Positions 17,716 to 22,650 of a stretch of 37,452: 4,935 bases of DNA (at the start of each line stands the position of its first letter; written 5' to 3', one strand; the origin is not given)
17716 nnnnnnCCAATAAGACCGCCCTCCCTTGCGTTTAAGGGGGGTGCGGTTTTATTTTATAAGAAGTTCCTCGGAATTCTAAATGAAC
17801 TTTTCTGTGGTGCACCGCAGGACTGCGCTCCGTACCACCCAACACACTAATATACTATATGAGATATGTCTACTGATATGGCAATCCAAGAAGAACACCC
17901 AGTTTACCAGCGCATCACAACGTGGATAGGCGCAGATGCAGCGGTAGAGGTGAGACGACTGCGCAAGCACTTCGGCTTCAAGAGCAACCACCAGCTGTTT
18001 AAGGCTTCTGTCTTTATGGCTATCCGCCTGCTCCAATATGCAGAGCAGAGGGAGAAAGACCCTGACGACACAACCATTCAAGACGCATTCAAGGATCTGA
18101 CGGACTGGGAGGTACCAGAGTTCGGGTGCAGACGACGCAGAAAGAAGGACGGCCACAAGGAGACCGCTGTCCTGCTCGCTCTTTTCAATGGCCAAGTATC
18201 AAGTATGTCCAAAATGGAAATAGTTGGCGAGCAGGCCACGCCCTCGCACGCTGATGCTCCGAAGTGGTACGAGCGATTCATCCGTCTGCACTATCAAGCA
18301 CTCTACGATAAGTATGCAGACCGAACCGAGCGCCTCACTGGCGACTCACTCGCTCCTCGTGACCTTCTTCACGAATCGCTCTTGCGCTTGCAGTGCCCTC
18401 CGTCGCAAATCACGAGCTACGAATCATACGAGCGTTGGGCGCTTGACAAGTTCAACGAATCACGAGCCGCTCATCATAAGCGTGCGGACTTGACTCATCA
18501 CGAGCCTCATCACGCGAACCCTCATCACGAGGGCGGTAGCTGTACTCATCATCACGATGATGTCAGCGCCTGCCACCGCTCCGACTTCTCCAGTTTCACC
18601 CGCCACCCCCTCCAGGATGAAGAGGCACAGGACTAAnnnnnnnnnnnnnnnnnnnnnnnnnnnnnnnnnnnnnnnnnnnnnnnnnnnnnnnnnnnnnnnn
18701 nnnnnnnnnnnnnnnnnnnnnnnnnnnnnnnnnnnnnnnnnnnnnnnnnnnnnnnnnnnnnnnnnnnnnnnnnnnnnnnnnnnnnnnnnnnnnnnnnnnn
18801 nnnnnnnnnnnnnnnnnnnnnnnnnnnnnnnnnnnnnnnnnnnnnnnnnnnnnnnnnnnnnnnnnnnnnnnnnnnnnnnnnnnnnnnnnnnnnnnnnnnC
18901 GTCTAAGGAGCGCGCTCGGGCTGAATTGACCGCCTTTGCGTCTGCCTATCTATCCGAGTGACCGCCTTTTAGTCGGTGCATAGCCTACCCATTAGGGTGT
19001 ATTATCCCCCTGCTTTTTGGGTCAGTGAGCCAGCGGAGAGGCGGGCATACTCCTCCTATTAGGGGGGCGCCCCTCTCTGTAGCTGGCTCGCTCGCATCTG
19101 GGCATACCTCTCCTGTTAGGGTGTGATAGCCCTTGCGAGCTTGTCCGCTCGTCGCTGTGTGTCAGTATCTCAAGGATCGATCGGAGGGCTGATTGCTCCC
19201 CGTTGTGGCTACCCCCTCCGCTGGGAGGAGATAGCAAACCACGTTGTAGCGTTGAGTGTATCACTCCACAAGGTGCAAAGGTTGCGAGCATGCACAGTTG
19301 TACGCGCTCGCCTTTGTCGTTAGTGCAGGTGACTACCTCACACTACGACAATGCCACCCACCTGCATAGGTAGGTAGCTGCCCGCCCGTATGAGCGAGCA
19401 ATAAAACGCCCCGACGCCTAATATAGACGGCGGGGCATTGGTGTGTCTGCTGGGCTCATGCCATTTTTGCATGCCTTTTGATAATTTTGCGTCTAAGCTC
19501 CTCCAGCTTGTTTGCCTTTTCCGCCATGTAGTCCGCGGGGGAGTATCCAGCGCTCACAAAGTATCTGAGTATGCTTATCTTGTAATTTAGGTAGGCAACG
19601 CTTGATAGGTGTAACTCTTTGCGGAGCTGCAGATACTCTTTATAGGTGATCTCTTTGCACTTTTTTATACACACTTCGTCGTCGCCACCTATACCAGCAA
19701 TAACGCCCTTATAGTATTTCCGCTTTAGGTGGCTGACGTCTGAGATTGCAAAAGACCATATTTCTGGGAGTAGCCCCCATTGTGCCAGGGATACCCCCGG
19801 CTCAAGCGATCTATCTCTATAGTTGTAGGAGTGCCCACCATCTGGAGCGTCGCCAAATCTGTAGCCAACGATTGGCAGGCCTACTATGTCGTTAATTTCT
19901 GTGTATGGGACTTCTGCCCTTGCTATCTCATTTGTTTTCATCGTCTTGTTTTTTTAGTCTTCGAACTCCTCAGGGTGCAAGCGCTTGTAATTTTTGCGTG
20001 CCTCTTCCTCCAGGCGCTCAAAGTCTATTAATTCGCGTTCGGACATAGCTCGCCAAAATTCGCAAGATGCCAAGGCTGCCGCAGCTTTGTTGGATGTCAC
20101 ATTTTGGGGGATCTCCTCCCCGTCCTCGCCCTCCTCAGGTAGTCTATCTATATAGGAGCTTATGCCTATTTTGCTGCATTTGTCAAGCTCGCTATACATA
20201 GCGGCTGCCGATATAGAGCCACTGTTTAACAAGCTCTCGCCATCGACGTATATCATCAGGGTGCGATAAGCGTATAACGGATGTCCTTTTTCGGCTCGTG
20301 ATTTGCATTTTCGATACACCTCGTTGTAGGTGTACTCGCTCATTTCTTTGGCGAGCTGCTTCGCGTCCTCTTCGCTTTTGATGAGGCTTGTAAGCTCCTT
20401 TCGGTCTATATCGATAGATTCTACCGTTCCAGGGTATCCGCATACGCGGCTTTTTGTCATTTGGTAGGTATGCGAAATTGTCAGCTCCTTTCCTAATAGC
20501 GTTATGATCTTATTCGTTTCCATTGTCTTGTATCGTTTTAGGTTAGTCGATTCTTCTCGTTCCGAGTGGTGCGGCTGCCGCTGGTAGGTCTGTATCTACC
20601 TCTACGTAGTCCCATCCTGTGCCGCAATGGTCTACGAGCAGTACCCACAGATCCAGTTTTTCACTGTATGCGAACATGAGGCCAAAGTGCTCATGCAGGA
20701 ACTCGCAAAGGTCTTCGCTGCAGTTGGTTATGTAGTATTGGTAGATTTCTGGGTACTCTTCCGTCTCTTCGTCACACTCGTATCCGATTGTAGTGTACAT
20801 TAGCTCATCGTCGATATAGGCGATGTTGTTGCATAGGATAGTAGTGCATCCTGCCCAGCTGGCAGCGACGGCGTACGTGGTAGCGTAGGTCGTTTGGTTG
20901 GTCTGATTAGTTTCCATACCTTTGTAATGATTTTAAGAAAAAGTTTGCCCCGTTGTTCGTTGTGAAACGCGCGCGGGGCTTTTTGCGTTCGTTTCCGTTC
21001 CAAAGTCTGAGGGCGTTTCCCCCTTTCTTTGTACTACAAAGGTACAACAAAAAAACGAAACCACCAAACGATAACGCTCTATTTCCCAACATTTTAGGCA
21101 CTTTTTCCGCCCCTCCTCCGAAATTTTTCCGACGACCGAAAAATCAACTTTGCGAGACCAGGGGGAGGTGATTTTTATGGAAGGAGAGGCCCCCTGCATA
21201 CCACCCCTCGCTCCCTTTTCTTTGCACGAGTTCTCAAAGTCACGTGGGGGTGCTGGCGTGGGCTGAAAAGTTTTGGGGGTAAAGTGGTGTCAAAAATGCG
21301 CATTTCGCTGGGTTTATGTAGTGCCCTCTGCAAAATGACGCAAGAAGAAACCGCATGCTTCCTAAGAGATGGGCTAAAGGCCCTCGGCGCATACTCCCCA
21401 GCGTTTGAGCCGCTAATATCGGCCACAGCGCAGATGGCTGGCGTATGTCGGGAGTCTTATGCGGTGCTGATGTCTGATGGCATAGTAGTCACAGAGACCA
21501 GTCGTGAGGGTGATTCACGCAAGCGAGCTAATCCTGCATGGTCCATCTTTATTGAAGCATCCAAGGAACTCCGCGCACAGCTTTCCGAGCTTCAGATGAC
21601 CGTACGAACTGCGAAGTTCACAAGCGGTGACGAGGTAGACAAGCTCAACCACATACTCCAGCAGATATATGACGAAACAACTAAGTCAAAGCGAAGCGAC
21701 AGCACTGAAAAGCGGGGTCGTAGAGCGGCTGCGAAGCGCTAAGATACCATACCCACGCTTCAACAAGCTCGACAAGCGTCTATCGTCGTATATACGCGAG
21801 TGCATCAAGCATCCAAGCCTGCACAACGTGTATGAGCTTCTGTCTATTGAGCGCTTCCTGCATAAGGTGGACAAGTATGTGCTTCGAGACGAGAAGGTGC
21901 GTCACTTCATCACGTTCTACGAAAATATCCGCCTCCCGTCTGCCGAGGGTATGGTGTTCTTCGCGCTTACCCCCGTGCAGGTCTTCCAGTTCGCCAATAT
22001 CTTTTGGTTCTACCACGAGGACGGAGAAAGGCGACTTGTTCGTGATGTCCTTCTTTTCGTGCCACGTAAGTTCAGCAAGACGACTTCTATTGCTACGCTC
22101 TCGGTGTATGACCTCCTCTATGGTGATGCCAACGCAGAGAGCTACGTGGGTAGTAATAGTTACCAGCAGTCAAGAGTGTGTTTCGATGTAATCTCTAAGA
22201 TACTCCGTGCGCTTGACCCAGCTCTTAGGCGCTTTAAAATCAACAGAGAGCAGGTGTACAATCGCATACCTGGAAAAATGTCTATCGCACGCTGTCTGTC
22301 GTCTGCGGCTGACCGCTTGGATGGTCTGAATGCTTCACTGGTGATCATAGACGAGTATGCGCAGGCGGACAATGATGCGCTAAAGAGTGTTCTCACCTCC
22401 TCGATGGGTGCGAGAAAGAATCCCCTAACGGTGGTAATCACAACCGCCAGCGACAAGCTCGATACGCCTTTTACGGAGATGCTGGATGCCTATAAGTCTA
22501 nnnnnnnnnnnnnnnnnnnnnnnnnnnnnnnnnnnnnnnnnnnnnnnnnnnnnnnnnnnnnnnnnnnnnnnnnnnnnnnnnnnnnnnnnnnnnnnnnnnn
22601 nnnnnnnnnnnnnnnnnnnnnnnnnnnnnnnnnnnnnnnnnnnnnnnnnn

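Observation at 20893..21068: Convergent consensus promoters flanking a shared intrinsic terminator at the moron/late-operon junction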

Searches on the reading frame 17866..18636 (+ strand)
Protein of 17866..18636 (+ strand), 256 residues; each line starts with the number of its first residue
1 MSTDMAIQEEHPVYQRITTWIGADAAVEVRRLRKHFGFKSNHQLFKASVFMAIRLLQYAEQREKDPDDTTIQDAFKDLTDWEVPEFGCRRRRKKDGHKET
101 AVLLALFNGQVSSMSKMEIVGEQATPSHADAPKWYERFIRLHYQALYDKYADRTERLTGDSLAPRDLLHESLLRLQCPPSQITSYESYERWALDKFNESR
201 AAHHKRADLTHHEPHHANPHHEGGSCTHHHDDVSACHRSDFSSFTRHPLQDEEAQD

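Call 11: search_protein_families(library=phrogs, proteins=[window:17866-18636:+], max_evalue=0.01)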
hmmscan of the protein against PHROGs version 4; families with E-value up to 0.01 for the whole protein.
window:17866-18636:+ (256 aa): 0 families

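Call 12: search_protein_families(library=pfam, proteins=[window:17866-18636:+], max_evalue=0.01)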
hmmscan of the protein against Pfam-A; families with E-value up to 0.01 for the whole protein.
window:17866-18636:+ (256 aa): 0 families

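Call 76: search_solved_structures(query=window:17866-18636:+, max_evalue=1)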
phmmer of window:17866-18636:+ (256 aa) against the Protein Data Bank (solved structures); distinct sequences matched with E-value up to 1: 1.
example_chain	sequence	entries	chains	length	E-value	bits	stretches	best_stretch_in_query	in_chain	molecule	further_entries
5ikk_A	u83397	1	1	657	0.68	12.9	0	135-238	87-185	Histone deacetylase clr3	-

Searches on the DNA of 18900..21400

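Call 53: search_rna_families(source=window, start=18900, end=21400, threshold=evalue, max_evalue=5)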
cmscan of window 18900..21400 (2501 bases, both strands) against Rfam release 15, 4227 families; matches with E-value up to 5: 2.
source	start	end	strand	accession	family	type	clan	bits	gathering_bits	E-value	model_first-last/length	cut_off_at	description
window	19477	19526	-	RF01051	c-di-GMP-I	Cis-reg; riboswitch;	CL00126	23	35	0.13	1-87/87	no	c-di-GMP-I riboswitch aptamer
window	19081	19133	+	RF03384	mir-7180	Gene; miRNA;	-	19.1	78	1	1-58/58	no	mir-7180 microRNA precursor family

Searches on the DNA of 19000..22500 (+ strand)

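Call 9: search_dna_similar(query=window:19000-22500:+, collection=phages, mode=distant, max_rows=30)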
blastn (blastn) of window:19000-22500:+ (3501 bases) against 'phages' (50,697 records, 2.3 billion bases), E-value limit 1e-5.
No match.
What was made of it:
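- Tried and rejected: DNA search of the cassette/terS region against GenBank phages found no match (call 9).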

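Call 52: search_rna_families(sources=[L057, L059, L054, L061, L053], threshold=evalue, max_evalue=1)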
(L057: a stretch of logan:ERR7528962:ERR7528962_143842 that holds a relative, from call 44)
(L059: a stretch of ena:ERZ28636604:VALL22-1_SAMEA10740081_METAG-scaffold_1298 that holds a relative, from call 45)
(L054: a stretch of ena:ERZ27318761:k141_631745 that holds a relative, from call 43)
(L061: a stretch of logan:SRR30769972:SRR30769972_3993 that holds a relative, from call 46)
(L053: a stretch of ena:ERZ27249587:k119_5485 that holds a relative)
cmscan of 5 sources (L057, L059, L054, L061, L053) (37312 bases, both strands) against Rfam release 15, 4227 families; matches with E-value up to 1: 3.
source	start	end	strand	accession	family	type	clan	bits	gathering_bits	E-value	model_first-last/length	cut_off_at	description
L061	543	583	+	RF01791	F6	Gene; sRNA;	-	30.7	46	0.1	1-57/57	no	F6 TB sRNA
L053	5063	5190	-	RF01527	CrfA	Gene; sRNA;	-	29.5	38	0.14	1-136/136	no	Caulobacter sRNA CrfA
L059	772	830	-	RF01129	sR44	Gene; snRNA; snoRNA; CD-box;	-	20.9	45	0.48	1-55/55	no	Small nucleolar RNA sR44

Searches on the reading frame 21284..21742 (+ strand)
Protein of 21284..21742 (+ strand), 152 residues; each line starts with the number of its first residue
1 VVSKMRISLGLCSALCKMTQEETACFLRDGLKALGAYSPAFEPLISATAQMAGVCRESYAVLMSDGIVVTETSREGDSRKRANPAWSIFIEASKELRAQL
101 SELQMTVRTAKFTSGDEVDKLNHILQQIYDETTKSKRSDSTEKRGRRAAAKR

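Call 11: search_protein_families(library=phrogs, proteins=[window:21284-21742:+], max_evalue=0.01)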
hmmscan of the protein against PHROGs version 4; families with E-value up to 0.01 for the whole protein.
window:21284-21742:+ (152 aa): 2 families
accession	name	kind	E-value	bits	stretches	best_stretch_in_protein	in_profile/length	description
phrog_361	-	head and packaging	6.3e-10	40.4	1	19-119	6-108/129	terminase small subunit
phrog_83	-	head and packaging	0.00048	20.7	1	54-108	126-176/246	terminase small subunit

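Call 12: search_protein_families(library=pfam, proteins=[window:21284-21742:+], max_evalue=0.01)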
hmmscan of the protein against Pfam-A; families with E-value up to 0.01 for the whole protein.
window:21284-21742:+ (152 aa): 1 family
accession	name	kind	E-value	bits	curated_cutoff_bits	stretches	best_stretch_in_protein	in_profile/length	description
PF05119.17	Terminase_4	-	1.3e-07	32.3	24.7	1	30-108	11-86/98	Phage terminase, small subunit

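Call 15: find_related_loci(query=window:21335-21742:+, collection=viral_contigs, flank=4000)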
Query window:21335-21742:+ (135 aa) in viral_contigs; peptide patterns used: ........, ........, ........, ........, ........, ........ (x = any residue, [..] = any of these).
40 stretches matched a pattern; 32 encode a relative of the query (tblastn E <= 1e-3); 31 distinct loci.
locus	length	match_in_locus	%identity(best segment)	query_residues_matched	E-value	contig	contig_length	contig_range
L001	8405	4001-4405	99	1-135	5e-88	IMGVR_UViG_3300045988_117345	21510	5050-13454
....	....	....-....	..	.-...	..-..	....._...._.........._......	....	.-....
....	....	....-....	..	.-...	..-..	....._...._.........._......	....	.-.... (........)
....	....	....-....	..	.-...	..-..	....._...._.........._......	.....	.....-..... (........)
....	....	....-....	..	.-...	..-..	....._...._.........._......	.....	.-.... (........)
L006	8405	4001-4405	98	1-135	3e-87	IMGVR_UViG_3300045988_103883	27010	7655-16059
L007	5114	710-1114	98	1-135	3e-87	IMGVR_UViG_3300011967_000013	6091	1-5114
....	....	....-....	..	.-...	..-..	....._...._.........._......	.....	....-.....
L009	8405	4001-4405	97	1-135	3e-86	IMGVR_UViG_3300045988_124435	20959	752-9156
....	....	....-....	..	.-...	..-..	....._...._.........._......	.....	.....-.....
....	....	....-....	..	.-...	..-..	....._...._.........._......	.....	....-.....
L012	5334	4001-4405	96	1-135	1e-85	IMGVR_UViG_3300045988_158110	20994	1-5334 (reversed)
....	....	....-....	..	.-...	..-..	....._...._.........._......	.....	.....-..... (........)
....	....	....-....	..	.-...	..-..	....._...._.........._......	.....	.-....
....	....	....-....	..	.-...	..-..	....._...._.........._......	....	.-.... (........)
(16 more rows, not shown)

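Call 19: find_related_loci(query=window:21335-21742:+, collection=genome_contigs, flank=6000)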
Query window:21335-21742:+ (135 aa) in genome_contigs; peptide patterns used: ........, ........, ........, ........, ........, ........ (x = any residue, [..] = any of these).
85 stretches matched a pattern, but none encodes a relative of the query by tblastn (E <= 1e-3).

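Call 42: find_homologous_proteins(query=window:21335-21742:+, max_evalue=0.00001)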
Query window:21335-21742:+ (135 aa): 17 proteins with E <= 0.00001 among 40 candidates.
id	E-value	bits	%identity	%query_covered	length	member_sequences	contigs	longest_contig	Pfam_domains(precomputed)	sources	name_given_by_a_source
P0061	3.7e-78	277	99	100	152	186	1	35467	PF05119.18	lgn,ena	-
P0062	2.0e-73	262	93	100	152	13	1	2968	PF05119.18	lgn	-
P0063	5.5e-64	231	80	99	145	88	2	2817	PF05119.18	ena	-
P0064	3.0e-49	184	67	100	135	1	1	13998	-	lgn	-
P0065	9.7e-49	182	79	80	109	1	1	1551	-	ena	-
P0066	1.1e-45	172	63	100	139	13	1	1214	-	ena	-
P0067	1.2e-44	169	63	100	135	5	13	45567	-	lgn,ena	-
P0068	1.3e-44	169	90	68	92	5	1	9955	-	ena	-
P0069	7.7e-44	166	64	96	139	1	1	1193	-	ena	-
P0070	1.3e-40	156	60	97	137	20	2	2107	PF05119.18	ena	-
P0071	2.9e-40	155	58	100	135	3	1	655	-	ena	-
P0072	3.1e-39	151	60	99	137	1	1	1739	PF05119.18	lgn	-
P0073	7.8e-38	147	56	100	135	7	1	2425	PF05119.18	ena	-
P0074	1.5e-37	146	56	100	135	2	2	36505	PF05119.18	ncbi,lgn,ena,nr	ncbi:MAG: P27 family phage terminase small subunit [Porphyromonadaceae bacterium]|nr:P27 family phag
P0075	7.4e-36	141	79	64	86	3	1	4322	-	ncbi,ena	-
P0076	7.0e-35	137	53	99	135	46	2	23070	-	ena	-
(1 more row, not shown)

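Call 43: find_encoding_contigs(protein=P0067, flank=4000, max_places=3)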
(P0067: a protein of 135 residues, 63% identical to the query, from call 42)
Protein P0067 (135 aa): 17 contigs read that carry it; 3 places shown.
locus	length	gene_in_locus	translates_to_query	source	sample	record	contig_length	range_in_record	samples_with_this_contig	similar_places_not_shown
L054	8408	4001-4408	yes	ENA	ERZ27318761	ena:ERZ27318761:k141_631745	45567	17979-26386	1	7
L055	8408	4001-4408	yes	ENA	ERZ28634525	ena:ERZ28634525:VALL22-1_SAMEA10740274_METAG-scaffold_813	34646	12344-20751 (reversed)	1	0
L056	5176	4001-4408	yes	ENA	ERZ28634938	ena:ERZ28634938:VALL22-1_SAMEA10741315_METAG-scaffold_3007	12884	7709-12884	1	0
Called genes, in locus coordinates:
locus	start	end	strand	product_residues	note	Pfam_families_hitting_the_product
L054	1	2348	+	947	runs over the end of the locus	-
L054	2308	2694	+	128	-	-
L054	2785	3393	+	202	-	-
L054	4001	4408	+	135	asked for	-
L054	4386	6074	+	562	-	PF03354:TerL_ATPase, PF20441:TerL_nuclease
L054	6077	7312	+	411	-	PF04860:Phage_portal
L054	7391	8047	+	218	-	PF04586:Peptidase_S78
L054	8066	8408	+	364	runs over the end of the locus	PF05065:Phage_capsid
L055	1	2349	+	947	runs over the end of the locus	-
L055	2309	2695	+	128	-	-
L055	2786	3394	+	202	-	-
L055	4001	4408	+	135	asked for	-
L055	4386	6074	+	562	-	PF03354:TerL_ATPase, PF20441:TerL_nuclease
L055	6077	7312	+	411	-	PF04860:Phage_portal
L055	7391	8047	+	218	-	PF04586:Peptidase_S78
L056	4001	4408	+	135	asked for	-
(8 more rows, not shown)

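Call 44: find_encoding_contigs(protein=P0074, flank=4000, max_places=2)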
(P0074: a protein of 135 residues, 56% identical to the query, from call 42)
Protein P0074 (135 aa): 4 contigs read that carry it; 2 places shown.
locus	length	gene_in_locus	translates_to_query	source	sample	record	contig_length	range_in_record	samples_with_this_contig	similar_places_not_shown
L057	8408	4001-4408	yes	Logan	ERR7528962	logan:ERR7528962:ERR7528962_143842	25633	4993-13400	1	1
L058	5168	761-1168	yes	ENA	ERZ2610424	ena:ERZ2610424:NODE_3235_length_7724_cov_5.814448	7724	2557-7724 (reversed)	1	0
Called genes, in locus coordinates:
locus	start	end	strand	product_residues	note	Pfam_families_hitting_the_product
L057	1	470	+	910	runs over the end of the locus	-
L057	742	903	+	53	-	-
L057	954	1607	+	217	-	-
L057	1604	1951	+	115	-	PF01844:HNH (weak)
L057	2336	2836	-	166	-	-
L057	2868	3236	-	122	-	-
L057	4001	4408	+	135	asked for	PF05119:Terminase_4 (faint)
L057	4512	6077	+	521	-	PF03354:TerL_ATPase, PF20441:TerL_nuclease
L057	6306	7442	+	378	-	PF04860:Phage_portal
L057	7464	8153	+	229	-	PF04586:Peptidase_S78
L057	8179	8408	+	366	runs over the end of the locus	PF05065:Phage_capsid, PF25209:Phage_capsid_4 (weak)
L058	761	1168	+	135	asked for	PF05119:Terminase_4 (faint)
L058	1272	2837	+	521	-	PF03354:TerL_ATPase, PF20441:TerL_nuclease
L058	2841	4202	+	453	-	PF04860:Phage_portal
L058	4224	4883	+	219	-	PF04586:Peptidase_S78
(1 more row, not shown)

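Call 45: find_encoding_contigs(protein=P0076, flank=4000, max_places=2)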
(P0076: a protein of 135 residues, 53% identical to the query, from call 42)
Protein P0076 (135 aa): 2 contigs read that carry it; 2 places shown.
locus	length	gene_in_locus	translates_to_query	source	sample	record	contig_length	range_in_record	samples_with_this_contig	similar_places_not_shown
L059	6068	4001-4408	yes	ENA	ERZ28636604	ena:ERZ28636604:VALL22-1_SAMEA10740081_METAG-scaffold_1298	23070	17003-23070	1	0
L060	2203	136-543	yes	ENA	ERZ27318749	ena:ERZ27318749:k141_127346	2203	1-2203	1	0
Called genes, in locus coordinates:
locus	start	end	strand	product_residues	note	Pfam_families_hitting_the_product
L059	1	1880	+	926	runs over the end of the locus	-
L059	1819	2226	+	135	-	-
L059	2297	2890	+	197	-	-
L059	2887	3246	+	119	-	PF01844:HNH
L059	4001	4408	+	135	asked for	-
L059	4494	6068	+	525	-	?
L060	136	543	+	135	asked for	-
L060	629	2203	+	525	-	?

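Call 46: find_encoding_contigs(protein=P0064, flank=4000, max_places=2)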
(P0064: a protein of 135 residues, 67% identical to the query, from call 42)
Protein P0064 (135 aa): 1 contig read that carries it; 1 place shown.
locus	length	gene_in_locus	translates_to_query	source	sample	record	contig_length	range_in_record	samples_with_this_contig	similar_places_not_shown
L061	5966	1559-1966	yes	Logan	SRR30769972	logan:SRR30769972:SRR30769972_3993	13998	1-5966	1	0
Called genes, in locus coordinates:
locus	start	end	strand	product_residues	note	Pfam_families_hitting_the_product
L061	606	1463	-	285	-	-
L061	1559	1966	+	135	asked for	-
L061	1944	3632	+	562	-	PF03354:TerL_ATPase, PF20441:TerL_nuclease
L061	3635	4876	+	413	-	PF04860:Phage_portal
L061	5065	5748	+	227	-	PF04586:Peptidase_S78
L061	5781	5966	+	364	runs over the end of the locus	PF05065:Phage_capsid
